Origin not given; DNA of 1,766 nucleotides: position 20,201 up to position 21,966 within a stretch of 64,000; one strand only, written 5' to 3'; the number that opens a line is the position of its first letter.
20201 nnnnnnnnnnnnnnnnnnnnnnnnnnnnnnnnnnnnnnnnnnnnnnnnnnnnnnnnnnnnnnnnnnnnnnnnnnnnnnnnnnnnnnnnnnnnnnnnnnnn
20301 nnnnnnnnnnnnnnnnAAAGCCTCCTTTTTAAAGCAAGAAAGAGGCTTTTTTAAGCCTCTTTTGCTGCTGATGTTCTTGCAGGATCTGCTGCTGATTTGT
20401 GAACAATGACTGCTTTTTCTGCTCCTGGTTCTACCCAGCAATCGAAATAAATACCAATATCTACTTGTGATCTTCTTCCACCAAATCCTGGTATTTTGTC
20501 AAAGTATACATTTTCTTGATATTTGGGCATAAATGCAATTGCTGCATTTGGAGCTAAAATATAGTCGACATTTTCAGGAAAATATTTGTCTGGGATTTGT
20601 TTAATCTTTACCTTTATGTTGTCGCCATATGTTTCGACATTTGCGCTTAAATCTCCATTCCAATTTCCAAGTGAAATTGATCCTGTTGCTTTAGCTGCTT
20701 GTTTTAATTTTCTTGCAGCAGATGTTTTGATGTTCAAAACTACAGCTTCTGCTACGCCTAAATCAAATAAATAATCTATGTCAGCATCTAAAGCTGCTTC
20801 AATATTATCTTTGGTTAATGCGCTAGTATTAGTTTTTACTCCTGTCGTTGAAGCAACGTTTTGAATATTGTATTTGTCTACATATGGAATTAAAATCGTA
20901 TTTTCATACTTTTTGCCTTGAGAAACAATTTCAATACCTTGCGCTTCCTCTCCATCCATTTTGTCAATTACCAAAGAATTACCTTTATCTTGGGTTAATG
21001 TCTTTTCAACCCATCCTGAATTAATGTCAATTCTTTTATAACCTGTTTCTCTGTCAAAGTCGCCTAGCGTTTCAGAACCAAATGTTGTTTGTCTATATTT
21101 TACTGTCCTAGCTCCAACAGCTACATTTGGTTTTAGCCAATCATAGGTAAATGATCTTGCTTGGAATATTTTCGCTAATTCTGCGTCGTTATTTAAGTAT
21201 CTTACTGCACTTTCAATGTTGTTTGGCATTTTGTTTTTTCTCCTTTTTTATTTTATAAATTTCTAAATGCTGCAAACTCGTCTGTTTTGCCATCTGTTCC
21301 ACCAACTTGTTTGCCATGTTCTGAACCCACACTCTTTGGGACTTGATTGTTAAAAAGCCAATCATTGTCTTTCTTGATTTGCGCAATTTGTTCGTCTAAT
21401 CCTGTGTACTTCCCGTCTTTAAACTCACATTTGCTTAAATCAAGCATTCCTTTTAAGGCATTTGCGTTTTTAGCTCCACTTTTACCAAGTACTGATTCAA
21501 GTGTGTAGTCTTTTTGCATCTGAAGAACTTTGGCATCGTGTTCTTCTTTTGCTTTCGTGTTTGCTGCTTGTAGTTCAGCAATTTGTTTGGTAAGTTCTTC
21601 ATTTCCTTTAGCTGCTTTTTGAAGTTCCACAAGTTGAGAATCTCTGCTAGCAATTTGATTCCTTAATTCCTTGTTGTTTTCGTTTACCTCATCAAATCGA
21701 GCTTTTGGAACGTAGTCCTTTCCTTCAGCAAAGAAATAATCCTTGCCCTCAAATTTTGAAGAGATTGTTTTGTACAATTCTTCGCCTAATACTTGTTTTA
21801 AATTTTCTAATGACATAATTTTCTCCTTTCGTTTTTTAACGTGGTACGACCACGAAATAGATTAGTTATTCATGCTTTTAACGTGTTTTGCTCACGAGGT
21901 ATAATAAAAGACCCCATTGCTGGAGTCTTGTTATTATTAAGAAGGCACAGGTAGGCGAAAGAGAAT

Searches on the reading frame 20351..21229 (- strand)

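Call 11: search_protein_families(library=pfam, proteins=[window:20351-21229:-], max_evalue=0.01)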
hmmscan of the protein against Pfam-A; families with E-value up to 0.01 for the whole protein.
window:20351-21229:- (292 aa): 0 families

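Call 48: search_protein_families(library=phrogs, proteins=[window:20351-21229:-], max_evalue=0.001)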
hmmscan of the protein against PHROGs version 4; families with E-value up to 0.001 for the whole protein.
window:20351-21229:- (292 aa): 1 family
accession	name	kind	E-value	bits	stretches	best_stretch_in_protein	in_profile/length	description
phrog_422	-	head and packaging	2.2e-31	110.4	1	2-281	2-295/297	major head protein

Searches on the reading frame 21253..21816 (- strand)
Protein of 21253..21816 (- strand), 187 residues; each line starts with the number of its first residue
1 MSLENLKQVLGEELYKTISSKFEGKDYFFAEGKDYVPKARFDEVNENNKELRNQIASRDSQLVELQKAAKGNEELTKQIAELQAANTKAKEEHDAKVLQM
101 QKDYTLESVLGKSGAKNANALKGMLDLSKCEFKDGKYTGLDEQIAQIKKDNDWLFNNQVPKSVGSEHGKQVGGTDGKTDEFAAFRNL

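Call 48: search_protein_families(library=phrogs, proteins=[window:21253-21816:-], max_evalue=0.001)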
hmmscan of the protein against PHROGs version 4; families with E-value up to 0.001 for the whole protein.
window:21253-21816:- (187 aa): 4 families
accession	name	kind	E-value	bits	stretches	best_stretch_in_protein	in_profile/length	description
phrog_194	-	head and packaging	1.8e-42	147.3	1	2-183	18-206/335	head scaffolding protein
phrog_8952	-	unknown function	3.1e-06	28.2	1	37-185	104-253/261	-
phrog_24130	-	head and packaging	0.00025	22.1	1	65-178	24-133/146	head scaffolding protein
phrog_1378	-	unknown function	0.00094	20.4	0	41-94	26-78/82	-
